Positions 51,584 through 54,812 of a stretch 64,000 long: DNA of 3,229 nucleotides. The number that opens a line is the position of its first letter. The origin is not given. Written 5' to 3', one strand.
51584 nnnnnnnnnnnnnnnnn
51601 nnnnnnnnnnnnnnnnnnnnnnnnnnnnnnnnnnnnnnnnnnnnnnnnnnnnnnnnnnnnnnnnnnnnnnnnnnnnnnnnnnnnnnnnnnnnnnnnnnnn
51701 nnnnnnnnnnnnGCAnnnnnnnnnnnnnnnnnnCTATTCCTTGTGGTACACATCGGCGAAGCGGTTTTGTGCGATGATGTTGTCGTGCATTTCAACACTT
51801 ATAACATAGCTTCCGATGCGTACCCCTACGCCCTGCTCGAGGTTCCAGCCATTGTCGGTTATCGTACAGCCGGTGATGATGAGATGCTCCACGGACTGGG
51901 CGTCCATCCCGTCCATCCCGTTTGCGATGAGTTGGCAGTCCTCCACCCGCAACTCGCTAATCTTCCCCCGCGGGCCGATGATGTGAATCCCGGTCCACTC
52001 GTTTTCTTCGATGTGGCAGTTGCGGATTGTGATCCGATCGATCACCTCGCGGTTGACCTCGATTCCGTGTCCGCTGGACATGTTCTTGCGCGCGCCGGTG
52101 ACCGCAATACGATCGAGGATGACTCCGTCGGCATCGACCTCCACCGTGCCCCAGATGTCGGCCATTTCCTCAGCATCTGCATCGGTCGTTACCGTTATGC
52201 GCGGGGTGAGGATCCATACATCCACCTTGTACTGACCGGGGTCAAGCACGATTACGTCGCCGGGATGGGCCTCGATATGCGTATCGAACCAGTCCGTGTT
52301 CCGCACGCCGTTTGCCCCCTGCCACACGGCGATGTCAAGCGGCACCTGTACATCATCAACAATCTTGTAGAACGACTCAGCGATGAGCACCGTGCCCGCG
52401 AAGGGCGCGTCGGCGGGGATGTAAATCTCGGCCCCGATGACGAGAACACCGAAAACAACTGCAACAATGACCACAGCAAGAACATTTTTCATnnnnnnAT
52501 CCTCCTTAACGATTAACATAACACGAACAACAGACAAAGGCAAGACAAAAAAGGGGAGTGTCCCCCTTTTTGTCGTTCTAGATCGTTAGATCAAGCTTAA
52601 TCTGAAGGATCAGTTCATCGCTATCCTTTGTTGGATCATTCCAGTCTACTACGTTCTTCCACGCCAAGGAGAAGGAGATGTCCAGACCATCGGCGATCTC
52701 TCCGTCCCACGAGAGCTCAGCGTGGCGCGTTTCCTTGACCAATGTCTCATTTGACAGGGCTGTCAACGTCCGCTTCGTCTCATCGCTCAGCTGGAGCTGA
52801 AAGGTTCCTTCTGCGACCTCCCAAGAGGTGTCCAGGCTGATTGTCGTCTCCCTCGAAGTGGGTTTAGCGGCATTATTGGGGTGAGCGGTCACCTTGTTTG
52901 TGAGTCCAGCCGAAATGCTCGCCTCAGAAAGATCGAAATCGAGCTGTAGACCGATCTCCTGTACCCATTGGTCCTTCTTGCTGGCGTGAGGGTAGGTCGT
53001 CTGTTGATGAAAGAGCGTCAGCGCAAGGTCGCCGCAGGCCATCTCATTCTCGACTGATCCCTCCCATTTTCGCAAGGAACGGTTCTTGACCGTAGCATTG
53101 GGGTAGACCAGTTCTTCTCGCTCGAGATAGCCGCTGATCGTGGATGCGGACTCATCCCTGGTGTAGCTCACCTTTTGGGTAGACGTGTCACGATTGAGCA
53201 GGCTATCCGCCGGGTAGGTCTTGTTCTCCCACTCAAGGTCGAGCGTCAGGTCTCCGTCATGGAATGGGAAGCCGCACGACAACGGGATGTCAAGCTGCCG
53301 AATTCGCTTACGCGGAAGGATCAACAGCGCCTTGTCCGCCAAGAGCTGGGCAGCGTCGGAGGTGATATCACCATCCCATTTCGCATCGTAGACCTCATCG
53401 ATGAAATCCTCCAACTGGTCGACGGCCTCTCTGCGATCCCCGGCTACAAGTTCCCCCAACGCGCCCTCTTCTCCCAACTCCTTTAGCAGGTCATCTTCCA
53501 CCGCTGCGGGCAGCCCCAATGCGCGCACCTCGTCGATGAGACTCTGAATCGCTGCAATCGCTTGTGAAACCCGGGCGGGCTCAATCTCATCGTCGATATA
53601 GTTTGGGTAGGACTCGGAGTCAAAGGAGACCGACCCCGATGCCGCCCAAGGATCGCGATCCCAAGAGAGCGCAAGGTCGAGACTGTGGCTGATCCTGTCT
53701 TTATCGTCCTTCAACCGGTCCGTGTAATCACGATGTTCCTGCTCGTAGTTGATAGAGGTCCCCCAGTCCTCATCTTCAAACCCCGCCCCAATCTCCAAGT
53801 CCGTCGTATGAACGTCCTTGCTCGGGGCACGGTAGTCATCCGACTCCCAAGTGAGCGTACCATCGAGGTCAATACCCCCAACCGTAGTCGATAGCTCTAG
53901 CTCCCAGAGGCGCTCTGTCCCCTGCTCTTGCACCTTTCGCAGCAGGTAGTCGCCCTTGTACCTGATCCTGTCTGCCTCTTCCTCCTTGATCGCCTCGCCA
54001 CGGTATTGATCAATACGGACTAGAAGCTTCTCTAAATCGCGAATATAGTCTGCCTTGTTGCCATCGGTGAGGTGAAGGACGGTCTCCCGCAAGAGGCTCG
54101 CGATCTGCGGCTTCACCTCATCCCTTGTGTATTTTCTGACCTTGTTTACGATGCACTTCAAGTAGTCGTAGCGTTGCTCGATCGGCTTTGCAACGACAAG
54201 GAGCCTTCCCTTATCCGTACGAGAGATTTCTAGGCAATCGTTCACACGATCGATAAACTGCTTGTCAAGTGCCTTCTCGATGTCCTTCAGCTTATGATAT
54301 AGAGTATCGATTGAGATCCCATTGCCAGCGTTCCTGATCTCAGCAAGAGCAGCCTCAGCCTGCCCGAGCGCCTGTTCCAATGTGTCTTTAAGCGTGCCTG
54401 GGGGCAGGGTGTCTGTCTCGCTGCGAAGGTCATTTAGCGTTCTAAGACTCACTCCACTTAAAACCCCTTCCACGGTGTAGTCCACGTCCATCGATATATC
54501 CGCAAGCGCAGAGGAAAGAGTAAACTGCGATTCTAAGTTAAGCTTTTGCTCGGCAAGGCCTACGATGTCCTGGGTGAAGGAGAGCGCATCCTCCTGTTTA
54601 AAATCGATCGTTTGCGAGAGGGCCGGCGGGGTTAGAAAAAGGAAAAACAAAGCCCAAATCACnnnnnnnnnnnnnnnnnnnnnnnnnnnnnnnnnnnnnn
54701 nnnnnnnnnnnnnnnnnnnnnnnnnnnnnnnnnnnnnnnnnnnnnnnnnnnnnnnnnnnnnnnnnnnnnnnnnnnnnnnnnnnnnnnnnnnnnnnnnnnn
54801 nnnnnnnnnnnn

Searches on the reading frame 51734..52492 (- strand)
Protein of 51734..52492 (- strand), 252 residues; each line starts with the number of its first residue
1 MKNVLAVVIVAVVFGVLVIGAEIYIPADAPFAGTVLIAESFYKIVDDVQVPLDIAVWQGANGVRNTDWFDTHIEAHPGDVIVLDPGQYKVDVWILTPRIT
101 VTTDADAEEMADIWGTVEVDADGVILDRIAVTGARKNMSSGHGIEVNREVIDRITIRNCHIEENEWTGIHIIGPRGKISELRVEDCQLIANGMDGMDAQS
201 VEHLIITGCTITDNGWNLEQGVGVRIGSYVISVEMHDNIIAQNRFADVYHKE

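Call 67: search_protein_families(library=pfam, proteins=[window:51734-52492:-], max_evalue=0.01)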
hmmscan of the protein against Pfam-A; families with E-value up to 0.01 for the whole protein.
window:51734-52492:- (252 aa): 1 family
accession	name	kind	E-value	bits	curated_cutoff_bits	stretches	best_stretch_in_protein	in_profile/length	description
PF13229.12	Beta_helix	-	2.4e-12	47.2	25.9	1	133-244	43-138/158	Right handed beta helix region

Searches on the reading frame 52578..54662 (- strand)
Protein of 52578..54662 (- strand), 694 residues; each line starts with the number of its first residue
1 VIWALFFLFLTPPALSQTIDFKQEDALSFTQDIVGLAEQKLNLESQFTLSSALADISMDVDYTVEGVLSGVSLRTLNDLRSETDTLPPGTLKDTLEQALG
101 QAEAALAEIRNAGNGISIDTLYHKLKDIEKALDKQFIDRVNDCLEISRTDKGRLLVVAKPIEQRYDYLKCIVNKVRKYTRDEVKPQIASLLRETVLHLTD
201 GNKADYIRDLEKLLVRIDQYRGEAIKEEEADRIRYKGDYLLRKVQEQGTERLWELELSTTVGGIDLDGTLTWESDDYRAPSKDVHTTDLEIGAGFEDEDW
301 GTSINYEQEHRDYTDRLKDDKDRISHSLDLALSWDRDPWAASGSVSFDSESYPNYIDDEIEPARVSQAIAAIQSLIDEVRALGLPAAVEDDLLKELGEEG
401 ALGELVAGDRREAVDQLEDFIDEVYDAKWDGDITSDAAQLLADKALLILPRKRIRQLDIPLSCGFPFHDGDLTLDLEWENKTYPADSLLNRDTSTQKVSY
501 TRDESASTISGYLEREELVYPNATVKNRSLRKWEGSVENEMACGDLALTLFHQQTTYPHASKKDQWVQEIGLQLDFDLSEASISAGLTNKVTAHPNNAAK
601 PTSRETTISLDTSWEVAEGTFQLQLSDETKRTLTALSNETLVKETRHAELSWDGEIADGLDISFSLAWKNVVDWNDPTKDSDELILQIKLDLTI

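Call 3: search_protein_families(library=pfam, proteins=[window:52578-54662:-], max_evalue=1)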
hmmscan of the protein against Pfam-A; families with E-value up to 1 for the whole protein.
window:52578-54662:- (694 aa): 1 family
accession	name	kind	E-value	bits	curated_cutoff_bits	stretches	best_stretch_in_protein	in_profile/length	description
PF22888.1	FIMAH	-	1e-05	26.4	24.8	2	407-445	38-76/81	FIMAH domain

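Call 4: search_protein_families(library=ncbifam, proteins=[window:52578-54662:-], max_evalue=1)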
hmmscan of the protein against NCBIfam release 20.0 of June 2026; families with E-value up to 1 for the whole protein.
window:52578-54662:- (694 aa): 1 family
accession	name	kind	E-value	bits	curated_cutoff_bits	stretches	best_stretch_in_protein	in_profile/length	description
NF007905.0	PRK10614.1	equivalog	0.13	9.8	1774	1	110-182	564-637/1025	multidrug efflux RND transporter permease subunit MdtC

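Call 72: search_solved_structures(query=window:52578-54662:-, max_evalue=1)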
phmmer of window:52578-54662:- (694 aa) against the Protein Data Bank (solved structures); distinct sequences matched with E-value up to 1: 0.
